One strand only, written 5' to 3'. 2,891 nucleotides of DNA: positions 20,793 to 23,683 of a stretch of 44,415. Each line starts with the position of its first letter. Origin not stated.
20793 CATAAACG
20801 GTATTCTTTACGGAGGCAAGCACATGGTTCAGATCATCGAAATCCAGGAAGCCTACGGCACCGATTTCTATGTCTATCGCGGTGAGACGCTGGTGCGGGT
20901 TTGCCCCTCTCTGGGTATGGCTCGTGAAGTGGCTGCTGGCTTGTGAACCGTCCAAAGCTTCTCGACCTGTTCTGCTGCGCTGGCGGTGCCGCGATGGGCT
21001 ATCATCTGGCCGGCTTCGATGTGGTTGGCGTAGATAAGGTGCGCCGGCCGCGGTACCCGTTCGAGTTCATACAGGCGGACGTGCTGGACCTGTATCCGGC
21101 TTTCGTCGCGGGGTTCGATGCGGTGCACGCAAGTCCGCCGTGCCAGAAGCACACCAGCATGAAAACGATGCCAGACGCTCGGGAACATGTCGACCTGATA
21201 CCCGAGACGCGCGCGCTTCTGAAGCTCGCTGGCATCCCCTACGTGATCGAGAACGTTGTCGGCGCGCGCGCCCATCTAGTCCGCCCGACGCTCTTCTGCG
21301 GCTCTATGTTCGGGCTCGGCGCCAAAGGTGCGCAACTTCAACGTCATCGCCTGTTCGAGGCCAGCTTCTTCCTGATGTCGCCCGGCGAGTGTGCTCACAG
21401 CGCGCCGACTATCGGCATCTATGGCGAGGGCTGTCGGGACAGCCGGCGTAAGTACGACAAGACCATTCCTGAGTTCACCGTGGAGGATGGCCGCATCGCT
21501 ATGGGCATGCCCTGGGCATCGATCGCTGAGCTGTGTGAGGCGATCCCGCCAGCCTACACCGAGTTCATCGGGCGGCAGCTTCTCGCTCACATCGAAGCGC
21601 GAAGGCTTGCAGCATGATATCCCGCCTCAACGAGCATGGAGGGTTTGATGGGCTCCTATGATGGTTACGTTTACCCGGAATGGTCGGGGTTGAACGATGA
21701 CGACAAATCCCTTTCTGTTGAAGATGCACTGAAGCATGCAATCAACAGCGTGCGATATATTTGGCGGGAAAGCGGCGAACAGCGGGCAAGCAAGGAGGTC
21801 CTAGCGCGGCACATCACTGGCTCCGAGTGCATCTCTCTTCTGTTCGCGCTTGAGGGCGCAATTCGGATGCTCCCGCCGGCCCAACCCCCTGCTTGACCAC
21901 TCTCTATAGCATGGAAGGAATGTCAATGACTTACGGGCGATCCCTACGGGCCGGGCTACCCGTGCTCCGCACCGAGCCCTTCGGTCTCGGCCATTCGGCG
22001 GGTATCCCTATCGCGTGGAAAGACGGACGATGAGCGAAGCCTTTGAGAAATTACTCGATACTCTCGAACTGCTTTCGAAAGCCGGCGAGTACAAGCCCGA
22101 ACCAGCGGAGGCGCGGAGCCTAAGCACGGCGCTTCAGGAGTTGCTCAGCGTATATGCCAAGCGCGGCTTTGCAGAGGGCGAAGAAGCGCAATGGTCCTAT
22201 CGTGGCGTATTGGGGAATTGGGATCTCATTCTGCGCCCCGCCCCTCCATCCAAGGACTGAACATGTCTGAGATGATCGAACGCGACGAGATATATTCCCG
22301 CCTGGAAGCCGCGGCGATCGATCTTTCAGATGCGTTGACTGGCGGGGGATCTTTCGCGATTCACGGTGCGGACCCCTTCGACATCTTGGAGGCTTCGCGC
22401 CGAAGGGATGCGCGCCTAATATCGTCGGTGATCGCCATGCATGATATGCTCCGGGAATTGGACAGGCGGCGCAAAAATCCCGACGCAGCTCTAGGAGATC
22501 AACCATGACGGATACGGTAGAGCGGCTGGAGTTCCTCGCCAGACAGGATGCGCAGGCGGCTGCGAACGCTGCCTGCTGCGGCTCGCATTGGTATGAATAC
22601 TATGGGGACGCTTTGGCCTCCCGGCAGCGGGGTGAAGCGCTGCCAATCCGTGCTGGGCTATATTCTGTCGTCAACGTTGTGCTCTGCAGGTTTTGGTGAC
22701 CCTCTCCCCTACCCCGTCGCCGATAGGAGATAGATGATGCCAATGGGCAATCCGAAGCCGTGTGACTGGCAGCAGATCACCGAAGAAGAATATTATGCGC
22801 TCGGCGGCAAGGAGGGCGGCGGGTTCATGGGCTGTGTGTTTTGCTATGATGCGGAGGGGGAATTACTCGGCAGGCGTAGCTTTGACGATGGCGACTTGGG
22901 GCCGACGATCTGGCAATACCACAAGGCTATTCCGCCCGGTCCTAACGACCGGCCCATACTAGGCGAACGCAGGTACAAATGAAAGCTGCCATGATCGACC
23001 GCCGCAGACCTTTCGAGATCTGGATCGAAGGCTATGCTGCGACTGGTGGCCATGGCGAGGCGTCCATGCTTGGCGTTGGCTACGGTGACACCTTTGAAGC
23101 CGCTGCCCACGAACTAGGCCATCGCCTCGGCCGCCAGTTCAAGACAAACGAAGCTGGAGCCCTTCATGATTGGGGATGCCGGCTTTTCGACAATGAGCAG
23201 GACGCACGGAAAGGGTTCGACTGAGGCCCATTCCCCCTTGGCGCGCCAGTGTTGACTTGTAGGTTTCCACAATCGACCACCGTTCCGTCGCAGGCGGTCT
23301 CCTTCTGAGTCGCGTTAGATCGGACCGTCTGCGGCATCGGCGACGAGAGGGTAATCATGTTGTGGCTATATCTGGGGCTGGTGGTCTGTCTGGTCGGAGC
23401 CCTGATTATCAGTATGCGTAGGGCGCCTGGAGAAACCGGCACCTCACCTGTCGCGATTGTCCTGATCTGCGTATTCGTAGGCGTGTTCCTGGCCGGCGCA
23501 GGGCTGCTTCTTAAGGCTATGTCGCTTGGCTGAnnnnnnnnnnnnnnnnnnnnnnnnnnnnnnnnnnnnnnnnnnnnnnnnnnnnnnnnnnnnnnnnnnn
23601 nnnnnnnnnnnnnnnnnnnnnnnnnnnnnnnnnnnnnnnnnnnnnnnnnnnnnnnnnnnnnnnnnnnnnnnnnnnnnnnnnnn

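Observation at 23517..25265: Phage-encoded single-polypeptide acyl-loading / carrier / transfer enzyme (hexapeptide acyltransferase + ACP + LnmK-like double hot-dog)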

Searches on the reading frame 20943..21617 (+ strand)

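Call 18: search_protein_families(library=phrogs, proteins=[window:20943-21617:+], max_evalue=0.001)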
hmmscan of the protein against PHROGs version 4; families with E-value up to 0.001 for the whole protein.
window:20943-21617:+ (224 aa): 3 families
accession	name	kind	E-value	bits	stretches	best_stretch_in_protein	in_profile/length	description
phrog_363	-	other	1.5e-34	120.6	1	2-215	52-216/327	DNA methyltransferase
phrog_116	-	other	6.2e-08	32.4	1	1-107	205-324/779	DNA methyltransferase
phrog_5999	-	other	8e-05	23.6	0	5-30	4-29/109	DNA methyltransferase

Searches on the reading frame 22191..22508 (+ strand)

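Call 45: search_protein_families(library=pfam, proteins=[window:22191-22508:+], max_evalue=0.01)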
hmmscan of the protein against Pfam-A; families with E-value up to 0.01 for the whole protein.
window:22191-22508:+ (105 aa): 1 family
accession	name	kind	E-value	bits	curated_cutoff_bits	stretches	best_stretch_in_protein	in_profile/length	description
PF15855.10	DUF4726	-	0.00088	19.9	27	1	63-98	32-67/101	Domain of unknown function (DUF4726)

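Call 71: search_protein_families(library=padloc, proteins=[window:22191-22508:+], max_evalue=0.01)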
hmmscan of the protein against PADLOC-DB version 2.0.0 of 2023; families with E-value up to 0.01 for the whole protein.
window:22191-22508:+ (105 aa): 0 families

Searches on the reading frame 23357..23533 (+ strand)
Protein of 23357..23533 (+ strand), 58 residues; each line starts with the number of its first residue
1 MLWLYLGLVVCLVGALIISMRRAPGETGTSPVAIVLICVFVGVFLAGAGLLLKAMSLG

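Call 45: search_protein_families(library=pfam, proteins=[window:23357-23533:+], max_evalue=0.01)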
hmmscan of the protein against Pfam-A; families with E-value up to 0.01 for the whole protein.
window:23357-23533:+ (58 aa): 1 family
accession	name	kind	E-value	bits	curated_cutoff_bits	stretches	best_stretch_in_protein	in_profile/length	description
PF00083.30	Sugar_tr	-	0.0059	16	22.3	1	4-50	320-369/452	Sugar (and other) transporter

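Call 71: search_protein_families(library=padloc, proteins=[window:23357-23533:+], max_evalue=0.01)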
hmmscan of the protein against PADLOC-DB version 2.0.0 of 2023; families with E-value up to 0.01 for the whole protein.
window:23357-23533:+ (58 aa): 0 families
